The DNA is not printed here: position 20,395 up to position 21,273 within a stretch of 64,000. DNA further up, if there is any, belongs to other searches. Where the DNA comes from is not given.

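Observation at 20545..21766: Rad52-family single-strand annealing protein plus a P-loop kinase-like gene embedded between uvrA and a flotillin operon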

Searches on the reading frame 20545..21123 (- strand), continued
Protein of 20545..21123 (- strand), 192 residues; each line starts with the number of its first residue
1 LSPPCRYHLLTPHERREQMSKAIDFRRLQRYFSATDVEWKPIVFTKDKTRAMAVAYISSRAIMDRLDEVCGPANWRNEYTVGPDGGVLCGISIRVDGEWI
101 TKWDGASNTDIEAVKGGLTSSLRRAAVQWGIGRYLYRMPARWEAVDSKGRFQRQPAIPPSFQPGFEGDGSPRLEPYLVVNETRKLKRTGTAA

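Call 59: get_annotated_region(hit=H83, flank=1500)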
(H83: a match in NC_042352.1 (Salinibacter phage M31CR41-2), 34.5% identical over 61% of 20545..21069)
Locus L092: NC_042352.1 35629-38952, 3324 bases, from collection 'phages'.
description: Salinibacter phage M31CR41-2, complete genome.
organism: Salinibacter phage M31CR41-2 (NCBI taxid 2681614)
taxonomy: Viruses; Duplodnaviria; Heunggongvirae; Uroviricota; Caudoviricetes; Kairosalinivirus; Kairosalinivirus M31CR412
host: Salinibacter ruber M31; source: -; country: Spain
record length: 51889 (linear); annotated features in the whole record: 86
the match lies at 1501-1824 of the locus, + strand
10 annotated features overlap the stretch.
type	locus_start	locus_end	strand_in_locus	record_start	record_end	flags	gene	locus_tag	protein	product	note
CDS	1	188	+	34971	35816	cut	-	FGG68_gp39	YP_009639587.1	RecE-like recombination exonuclease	Predicted phage-type endonuclease;recombinase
CDS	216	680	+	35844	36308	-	-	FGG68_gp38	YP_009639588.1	single-strand binding protein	single-strand binding protein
CDS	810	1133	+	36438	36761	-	-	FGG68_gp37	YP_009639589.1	hypothetical protein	hypothetical protein containing transmembrane regions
CDS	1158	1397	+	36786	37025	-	-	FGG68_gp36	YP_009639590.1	hypothetical protein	-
CDS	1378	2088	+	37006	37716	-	-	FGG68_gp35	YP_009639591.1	Erf-like ssDNA annealing protein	-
CDS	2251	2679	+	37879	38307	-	-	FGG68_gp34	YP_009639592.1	hypothetical protein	-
CDS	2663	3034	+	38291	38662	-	-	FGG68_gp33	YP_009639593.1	hypothetical protein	-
sig_peptide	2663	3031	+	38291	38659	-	-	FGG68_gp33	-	-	-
CDS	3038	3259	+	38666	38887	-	-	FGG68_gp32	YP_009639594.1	hypothetical protein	-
CDS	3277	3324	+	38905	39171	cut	-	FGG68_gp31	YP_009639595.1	hypothetical protein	-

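Call 71: search_protein_families(library=pfam, proteins=[L011:3616-4335:+, L045:2470-3081:+, L061:5546-6238:+, L005:7113-7655:+, L001:6557-7189:+], max_evalue=10)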
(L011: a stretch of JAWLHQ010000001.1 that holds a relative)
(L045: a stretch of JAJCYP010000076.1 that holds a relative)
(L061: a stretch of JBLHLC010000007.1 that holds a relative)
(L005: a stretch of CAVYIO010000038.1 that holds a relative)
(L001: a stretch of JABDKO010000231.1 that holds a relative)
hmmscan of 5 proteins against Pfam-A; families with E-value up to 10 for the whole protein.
L011:3616-4335:+ (239 aa): 0 families

L045:2470-3081:+ (203 aa): 1 family
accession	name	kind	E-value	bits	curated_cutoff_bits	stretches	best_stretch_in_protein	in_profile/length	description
PF11050.13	Viral_env_E26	-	0.1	12.4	25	1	96-135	145-184/225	Virus envelope protein E26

L061:5546-6238:+ (230 aa): 0 families

L005:7113-7655:+ (180 aa): 0 families

L001:6557-7189:+ (210 aa): 1 family
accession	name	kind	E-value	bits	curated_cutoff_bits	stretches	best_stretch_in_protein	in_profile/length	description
PF00753.33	Lactamase_B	-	0.066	13.6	22.7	1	52-123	101-171/196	Metallo-beta-lactamase superfamily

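Call 104: find_related_loci(query=A1, collection=viral_contigs, flank=4000)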
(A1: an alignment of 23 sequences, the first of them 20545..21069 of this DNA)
Query A1 (174 aa) in viral_contigs; peptide patterns used: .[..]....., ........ (x = any residue, [..] = any of these).
600 stretches matched a pattern (row limit reached: there are more); 594 encode a relative of the query (tblastn E <= 1e-3); the best 80 are kept; 80 distinct loci.
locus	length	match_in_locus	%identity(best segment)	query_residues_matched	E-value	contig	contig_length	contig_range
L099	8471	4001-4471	49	2-146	5e-48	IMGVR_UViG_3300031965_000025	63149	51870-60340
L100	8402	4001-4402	57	3-133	1e-47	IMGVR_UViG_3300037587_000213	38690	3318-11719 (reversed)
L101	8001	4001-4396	57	5-134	2e-47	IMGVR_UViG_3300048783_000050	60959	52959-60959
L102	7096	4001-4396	58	10-138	3e-47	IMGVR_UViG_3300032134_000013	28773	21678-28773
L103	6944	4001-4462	49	5-146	4e-46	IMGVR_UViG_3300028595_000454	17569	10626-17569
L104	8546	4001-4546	46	5-163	1e-45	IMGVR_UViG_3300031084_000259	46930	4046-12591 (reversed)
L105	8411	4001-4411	51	7-140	2e-45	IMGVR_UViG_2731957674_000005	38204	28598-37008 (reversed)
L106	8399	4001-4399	52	3-132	7e-45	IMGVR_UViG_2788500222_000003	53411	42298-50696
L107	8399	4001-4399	51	1-131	1e-44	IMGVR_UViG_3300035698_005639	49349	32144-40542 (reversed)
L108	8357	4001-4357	58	5-120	2e-44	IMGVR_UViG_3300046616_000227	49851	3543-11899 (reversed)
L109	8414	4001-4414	55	5-137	2e-44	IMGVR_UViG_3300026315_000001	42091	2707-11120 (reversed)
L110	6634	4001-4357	57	5-120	2e-44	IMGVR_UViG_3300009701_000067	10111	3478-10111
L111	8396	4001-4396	55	5-134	1e-44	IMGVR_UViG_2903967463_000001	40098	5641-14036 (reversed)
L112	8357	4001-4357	57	5-120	5e-44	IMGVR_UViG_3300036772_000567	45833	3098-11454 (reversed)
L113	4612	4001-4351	61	14-127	8e-44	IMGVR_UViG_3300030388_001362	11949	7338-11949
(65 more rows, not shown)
